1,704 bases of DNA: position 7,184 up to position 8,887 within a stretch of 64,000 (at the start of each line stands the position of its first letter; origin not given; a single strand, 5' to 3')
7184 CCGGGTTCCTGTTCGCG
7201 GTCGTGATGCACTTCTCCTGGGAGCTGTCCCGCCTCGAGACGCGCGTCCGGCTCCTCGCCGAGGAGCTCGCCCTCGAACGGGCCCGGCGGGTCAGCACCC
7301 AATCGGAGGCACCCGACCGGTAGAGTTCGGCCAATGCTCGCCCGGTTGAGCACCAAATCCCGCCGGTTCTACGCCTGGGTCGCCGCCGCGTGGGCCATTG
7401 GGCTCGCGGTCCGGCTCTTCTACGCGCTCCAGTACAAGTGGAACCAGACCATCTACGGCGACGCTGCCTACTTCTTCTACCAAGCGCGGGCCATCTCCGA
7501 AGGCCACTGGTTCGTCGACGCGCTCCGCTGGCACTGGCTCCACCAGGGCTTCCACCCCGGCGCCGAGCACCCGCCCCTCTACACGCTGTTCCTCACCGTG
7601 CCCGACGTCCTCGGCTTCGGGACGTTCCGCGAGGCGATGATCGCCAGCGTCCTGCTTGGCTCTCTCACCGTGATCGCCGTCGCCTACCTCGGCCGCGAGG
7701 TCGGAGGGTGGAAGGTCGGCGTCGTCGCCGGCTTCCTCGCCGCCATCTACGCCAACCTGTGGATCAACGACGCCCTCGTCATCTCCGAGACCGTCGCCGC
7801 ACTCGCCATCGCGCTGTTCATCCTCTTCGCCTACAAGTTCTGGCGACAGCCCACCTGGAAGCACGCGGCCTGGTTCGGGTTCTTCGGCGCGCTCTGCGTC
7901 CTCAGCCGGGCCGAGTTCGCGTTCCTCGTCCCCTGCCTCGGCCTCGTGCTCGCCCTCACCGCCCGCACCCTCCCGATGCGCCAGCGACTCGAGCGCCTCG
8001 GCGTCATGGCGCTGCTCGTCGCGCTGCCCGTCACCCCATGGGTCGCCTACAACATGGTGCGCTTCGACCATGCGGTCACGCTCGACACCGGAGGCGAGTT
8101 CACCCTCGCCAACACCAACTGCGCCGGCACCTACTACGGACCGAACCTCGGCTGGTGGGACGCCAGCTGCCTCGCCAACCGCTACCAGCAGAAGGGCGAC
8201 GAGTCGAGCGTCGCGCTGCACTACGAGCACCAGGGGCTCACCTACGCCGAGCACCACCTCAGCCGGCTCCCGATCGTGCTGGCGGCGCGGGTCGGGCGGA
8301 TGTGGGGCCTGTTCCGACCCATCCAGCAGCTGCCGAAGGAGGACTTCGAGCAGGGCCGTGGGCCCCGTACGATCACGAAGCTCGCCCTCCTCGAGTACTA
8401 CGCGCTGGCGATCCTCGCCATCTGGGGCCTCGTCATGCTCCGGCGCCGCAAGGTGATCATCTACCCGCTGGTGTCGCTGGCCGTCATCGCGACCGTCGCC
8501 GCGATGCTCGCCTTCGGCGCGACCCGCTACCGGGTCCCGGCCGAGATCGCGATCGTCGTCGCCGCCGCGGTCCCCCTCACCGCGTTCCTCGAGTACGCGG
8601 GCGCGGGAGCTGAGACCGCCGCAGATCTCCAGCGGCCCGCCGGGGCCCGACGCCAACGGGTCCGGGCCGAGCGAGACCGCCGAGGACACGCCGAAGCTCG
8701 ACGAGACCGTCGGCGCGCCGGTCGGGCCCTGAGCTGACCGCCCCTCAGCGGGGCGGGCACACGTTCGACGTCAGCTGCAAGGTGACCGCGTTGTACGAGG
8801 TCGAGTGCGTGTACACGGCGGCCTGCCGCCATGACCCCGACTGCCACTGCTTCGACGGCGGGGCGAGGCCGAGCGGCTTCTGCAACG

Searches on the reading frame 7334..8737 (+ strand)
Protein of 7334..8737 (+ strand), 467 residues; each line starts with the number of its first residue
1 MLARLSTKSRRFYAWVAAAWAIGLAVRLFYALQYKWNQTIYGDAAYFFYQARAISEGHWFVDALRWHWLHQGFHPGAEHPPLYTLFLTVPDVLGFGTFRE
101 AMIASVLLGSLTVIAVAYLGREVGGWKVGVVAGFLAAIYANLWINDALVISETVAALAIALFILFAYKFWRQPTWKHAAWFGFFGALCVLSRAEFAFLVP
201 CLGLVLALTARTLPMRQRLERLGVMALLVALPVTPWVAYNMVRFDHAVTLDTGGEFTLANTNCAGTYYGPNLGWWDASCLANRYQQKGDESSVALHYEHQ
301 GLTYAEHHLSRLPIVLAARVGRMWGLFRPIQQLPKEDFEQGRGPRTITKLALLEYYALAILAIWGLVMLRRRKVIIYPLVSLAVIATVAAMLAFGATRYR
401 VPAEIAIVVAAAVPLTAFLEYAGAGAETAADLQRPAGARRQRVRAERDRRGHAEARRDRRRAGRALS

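Call 56: find_encoding_contigs(protein=window:7334-8737:+, flank=500, max_places=3)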
Protein window:7334-8737:+ (467 aa): no gene with exactly this product is on record in the collection.
